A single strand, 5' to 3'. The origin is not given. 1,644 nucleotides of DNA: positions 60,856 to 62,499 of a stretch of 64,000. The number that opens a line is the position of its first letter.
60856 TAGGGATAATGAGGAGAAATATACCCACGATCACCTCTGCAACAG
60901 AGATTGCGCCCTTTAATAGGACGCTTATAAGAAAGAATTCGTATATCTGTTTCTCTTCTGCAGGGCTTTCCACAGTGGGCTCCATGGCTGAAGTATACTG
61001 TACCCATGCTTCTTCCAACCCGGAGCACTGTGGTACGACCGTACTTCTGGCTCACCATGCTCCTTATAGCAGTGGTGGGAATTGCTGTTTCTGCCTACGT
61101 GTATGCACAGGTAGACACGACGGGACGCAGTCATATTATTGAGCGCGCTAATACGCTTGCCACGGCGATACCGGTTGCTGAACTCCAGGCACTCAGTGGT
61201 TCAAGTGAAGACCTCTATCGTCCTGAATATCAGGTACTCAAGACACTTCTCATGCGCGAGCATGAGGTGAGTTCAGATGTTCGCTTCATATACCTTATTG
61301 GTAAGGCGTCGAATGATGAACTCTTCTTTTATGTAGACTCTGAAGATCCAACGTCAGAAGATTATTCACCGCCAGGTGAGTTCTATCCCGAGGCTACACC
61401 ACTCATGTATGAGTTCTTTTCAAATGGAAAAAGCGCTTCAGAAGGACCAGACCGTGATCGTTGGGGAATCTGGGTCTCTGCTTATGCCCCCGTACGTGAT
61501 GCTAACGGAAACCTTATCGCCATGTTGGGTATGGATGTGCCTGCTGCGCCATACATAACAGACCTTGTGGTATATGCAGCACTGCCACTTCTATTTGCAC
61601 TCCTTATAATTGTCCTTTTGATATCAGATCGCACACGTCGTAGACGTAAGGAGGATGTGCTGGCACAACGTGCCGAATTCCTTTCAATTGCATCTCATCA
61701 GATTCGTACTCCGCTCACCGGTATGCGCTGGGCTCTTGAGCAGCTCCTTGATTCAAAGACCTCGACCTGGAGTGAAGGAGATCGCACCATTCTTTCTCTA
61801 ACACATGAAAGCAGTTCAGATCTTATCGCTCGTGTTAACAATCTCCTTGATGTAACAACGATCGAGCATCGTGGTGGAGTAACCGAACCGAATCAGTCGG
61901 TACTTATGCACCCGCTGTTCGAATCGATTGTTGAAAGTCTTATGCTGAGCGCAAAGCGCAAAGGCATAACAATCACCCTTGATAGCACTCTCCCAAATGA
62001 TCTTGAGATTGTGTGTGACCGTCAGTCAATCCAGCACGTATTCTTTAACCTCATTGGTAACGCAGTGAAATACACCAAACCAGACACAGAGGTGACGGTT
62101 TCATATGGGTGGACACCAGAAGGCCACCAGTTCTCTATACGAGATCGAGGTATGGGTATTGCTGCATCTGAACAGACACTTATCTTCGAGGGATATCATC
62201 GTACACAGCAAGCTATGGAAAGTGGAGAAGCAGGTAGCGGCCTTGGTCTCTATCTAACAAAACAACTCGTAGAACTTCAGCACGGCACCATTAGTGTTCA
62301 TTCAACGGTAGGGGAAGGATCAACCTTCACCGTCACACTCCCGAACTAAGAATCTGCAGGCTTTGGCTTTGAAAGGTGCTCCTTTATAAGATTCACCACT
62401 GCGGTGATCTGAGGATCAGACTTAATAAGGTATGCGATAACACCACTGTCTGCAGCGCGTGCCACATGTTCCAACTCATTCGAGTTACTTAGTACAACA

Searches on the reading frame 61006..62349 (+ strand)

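Call 16: search_protein_families(library=pfam, proteins=[window:61006-62349:+], max_evalue=0.001)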
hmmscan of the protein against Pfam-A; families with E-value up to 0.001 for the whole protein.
window:61006-62349:+ (447 aa): 2 families
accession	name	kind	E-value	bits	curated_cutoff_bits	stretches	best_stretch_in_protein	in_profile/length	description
PF02518.31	HATPase_c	-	5.4e-24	85.2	26.4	1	338-446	2-108/111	Histidine kinase-, DNA gyrase B-, and HSP90-like ATPase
PF00512.31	HisKA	-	4.2e-11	43.2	26.9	1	221-288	1-65/66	His Kinase A (phospho-acceptor) domain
